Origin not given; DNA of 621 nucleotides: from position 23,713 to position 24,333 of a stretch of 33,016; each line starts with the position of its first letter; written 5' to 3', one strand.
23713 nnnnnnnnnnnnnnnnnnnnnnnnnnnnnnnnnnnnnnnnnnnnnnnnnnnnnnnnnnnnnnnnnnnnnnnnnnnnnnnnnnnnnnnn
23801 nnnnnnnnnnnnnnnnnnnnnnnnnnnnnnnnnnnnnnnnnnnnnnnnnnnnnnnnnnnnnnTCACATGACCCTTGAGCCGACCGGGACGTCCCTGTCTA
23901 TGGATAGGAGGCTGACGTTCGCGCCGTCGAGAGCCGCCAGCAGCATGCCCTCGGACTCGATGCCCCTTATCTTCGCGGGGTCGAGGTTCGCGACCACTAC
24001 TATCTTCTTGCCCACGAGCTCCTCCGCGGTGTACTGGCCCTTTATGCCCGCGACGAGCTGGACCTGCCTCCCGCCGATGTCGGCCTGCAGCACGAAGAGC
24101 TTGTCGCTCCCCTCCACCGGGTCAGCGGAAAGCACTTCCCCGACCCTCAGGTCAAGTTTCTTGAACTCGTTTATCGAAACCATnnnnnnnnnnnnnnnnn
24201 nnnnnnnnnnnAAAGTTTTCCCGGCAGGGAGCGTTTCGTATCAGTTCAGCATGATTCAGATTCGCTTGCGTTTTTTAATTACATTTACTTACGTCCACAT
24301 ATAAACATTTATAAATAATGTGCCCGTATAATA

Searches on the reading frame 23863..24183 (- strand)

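Call 74: search_protein_families(library=pfam, proteins=[window:23863-24183:-], max_evalue=0.01)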
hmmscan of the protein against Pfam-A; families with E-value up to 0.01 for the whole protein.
window:23863-24183:- (106 aa): 1 family
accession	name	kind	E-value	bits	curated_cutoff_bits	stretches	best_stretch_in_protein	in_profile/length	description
PF01588.26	tRNA_bind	-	2.8e-29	101.5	27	1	12-104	1-96/96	Putative tRNA binding domain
